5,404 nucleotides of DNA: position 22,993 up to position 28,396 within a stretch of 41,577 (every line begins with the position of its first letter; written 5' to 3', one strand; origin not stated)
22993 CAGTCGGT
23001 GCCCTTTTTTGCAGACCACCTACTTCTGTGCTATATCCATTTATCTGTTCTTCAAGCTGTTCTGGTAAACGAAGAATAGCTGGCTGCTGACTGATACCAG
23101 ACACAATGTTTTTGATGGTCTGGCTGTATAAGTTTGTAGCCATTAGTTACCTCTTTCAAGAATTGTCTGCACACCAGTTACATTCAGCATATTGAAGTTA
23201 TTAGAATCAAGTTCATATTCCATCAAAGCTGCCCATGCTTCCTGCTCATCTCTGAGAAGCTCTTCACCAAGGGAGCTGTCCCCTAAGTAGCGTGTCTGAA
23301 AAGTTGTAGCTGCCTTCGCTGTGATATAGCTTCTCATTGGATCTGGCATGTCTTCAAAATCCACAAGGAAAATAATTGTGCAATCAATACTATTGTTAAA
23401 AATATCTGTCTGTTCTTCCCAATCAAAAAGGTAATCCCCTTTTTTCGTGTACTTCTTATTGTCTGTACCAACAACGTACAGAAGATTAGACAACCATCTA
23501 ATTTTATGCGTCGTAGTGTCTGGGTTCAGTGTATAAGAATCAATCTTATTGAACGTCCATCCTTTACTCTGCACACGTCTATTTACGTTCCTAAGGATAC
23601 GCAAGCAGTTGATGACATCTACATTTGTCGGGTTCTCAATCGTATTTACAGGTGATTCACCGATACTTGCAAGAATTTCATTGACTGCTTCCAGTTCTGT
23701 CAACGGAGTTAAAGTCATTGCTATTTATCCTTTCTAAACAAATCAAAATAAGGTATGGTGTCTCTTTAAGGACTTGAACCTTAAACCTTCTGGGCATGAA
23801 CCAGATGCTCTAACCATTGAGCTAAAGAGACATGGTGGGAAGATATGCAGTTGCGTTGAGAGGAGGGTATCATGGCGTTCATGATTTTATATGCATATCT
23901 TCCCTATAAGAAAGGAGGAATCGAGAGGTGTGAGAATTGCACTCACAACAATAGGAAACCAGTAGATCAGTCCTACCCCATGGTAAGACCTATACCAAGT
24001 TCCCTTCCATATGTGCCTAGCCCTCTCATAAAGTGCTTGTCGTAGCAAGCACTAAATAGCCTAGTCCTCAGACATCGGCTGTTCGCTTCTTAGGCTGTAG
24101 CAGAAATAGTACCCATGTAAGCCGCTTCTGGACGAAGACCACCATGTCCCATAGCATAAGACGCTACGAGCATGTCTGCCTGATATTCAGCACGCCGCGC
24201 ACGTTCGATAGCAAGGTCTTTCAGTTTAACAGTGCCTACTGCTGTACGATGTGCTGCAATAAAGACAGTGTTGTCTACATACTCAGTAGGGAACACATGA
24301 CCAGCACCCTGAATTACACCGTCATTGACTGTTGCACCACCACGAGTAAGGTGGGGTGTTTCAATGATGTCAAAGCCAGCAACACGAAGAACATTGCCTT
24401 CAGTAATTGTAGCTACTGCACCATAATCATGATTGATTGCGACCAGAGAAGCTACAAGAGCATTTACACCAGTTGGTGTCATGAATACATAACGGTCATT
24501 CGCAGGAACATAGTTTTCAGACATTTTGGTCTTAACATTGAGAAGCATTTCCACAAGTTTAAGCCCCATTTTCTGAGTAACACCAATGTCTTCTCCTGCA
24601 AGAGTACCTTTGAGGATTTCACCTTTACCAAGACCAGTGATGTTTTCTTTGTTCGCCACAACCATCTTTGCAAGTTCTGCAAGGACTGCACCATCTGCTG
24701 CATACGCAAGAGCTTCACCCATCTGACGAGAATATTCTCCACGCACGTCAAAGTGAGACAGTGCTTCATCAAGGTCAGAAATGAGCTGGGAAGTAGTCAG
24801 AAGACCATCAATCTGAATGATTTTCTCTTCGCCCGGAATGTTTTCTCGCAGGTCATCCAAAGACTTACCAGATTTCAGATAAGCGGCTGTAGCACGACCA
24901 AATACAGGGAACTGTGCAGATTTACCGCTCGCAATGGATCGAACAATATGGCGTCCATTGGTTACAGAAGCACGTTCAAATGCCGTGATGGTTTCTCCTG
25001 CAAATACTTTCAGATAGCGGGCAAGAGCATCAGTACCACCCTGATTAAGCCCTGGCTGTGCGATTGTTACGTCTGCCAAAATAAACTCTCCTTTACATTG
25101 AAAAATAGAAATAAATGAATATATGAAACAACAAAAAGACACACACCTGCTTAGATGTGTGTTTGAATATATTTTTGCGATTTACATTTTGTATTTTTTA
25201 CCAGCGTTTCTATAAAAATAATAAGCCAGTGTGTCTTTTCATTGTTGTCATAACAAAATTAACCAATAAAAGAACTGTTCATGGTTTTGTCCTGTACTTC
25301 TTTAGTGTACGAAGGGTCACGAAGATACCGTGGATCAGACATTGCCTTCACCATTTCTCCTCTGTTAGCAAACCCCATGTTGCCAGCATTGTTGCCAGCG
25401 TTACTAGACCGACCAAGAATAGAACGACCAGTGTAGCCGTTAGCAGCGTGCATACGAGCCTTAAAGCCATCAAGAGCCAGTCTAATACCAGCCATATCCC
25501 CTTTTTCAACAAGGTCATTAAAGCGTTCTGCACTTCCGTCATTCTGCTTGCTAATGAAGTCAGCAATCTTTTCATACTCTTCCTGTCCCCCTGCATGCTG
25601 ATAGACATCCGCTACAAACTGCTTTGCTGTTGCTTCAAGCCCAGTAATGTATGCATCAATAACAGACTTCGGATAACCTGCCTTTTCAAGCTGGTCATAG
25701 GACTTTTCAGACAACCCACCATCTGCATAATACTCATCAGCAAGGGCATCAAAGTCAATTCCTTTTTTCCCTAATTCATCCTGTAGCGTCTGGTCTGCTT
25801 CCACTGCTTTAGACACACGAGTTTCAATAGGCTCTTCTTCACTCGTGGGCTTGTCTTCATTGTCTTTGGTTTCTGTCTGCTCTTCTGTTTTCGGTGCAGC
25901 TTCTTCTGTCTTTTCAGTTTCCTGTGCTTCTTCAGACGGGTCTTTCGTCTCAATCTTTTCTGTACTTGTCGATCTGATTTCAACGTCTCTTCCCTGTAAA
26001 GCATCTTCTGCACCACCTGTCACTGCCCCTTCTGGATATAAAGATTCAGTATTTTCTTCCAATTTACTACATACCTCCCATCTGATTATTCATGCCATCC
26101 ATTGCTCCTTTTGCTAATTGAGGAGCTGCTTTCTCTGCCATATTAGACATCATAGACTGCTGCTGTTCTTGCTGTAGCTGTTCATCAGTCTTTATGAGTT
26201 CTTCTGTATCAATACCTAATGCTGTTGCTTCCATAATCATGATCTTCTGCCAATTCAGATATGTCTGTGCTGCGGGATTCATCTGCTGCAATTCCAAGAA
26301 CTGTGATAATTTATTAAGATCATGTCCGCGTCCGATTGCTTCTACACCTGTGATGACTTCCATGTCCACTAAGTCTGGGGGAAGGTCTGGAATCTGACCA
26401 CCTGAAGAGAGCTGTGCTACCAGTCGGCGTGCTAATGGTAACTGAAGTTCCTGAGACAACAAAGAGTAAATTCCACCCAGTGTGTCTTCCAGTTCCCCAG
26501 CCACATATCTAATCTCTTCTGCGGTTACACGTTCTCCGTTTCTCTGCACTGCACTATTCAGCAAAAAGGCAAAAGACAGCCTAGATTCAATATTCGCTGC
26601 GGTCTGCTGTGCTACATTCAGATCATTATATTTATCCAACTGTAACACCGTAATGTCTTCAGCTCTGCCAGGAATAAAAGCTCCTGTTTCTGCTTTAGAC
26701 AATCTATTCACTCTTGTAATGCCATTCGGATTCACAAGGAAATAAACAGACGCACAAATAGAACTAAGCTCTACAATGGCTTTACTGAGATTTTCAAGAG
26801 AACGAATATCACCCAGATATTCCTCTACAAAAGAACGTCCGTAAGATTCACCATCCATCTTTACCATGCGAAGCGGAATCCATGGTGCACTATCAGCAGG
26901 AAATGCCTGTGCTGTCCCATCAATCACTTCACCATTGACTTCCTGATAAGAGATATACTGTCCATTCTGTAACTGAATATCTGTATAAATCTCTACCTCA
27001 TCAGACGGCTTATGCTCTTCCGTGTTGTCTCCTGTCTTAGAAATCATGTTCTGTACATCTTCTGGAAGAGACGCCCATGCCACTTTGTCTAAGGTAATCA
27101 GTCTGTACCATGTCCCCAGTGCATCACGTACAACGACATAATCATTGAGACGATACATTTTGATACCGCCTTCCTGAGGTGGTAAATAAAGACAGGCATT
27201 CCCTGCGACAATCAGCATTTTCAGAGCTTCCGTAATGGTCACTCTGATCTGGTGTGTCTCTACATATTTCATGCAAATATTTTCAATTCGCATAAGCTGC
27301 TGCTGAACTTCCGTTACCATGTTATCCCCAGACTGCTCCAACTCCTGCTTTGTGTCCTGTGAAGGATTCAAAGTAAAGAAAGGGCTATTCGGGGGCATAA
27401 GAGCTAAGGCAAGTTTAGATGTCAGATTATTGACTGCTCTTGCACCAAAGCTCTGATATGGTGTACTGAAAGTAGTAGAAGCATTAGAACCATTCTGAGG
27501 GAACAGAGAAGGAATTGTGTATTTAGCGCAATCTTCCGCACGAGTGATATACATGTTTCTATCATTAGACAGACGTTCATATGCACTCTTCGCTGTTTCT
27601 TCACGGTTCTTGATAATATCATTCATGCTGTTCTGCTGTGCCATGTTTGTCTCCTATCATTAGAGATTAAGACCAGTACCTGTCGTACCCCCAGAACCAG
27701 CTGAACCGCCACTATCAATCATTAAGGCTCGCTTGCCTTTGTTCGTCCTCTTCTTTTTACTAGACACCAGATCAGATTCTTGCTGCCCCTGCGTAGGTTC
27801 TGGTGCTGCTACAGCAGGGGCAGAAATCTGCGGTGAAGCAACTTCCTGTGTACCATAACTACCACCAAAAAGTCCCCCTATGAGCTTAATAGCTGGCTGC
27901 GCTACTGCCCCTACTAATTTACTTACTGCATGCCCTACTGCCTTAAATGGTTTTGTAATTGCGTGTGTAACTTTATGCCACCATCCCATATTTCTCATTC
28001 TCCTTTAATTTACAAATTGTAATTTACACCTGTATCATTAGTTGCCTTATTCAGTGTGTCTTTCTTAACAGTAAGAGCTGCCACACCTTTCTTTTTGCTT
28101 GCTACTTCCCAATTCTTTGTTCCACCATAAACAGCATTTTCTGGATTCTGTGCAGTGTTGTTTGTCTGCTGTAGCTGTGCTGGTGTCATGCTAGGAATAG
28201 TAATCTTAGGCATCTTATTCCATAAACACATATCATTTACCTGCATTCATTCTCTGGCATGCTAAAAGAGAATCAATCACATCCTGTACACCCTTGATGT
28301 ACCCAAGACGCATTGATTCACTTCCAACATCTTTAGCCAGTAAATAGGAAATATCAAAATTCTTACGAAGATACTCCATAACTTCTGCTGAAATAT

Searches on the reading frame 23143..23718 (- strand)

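Call 40: search_protein_families(library=pfam, proteins=[window:23143-23718:-], max_evalue=0.01)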
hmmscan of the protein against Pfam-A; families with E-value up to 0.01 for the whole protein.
window:23143-23718:- (191 aa): 1 family
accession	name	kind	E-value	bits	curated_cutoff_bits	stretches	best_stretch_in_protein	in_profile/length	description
PF17212.9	Tube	-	1.6e-41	142.5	22.3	1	9-174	1-168/169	Tail tubular protein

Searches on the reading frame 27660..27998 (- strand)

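Call 39: search_protein_families(library=pfam, proteins=[window:27660-27998:-], max_evalue=0.01)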
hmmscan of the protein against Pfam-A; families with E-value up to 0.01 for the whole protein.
window:27660-27998:- (112 aa): 1 family
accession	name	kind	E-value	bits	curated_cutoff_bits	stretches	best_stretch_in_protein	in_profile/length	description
PF11653.13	VirionAssem_T7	-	7.4e-06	26.9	25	1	14-97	5-92/99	Bacteriophage T7 virion assembly protein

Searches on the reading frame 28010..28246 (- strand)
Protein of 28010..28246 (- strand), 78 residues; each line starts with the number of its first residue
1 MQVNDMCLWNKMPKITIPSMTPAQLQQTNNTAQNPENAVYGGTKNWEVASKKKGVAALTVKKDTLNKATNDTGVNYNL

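Call 39: search_protein_families(library=pfam, proteins=[window:28010-28246:-], max_evalue=0.01)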
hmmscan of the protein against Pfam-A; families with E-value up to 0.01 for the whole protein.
window:28010-28246:- (78 aa): 1 family
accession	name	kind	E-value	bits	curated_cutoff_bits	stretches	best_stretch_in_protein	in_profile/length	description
PF17570.7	T7-like_gp67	-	0.00033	21.4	25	1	13-64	5-59/61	Bacteriophage T7-like, protein 6.7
